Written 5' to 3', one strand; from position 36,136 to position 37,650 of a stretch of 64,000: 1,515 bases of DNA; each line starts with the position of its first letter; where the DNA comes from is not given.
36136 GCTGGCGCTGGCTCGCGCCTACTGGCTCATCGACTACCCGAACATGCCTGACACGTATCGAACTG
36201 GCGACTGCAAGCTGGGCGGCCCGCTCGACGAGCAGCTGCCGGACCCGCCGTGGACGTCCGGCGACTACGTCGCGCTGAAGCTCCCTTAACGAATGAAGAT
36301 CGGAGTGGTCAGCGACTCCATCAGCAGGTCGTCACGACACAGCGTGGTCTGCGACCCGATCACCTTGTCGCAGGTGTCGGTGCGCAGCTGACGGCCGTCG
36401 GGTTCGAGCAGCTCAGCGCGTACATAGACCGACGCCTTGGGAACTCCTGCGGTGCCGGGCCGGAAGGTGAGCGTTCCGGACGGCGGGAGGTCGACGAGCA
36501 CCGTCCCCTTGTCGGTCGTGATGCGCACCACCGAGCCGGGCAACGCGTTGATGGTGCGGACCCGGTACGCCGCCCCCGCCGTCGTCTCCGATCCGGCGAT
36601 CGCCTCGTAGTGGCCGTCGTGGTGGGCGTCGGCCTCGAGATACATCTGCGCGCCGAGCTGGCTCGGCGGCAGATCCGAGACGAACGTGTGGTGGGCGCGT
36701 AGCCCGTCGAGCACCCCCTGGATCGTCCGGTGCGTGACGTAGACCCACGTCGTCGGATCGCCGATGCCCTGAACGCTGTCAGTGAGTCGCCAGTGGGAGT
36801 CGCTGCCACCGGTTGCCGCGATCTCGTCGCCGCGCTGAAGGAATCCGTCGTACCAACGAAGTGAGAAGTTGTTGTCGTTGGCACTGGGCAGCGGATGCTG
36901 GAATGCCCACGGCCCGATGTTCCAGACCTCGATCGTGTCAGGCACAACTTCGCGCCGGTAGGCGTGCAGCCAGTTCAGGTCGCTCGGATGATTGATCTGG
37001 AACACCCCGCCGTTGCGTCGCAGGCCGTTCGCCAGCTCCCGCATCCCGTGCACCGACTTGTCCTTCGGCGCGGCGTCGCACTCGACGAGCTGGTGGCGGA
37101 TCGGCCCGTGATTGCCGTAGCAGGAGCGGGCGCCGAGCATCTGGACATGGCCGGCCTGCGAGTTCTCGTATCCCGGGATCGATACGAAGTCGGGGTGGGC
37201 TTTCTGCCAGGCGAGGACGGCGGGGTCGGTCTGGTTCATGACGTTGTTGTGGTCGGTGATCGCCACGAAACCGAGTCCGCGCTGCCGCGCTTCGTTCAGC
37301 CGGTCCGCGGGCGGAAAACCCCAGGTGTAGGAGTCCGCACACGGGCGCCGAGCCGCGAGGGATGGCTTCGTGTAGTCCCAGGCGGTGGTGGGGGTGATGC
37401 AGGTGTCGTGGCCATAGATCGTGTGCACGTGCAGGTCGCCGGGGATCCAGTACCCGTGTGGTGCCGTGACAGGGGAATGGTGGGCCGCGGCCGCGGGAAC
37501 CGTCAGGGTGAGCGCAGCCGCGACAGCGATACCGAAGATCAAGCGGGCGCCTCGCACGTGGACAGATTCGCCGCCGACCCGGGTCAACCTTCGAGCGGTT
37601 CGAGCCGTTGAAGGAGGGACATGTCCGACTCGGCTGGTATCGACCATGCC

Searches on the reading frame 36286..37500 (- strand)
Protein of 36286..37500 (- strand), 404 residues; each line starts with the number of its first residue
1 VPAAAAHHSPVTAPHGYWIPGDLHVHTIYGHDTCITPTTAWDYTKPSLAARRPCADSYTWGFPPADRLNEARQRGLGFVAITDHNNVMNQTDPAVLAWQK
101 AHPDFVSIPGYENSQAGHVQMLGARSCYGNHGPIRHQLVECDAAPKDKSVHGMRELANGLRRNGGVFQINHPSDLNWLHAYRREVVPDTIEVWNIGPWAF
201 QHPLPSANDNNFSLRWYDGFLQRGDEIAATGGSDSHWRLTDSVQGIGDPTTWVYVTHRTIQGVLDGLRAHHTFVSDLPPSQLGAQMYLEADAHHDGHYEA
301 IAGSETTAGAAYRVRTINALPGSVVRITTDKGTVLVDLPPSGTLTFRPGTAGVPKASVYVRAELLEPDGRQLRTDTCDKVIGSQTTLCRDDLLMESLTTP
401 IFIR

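Call 43: search_protein_families(library=pfam, proteins=[window:36286-37500:-], max_evalue=0.1)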
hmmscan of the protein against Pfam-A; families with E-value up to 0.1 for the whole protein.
window:36286-37500:- (404 aa): 0 families

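Call 44: search_protein_families(library=ncbifam, proteins=[window:36286-37500:-], max_evalue=0.1)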
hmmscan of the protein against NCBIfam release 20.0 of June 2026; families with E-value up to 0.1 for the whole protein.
window:36286-37500:- (404 aa): 1 family
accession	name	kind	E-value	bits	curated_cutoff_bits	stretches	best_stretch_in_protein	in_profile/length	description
NF038032.1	CehA_McbA_metalo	domain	3.2e-33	115.5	80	1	18-403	2-314/315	CehA/McbA family metallohydrolase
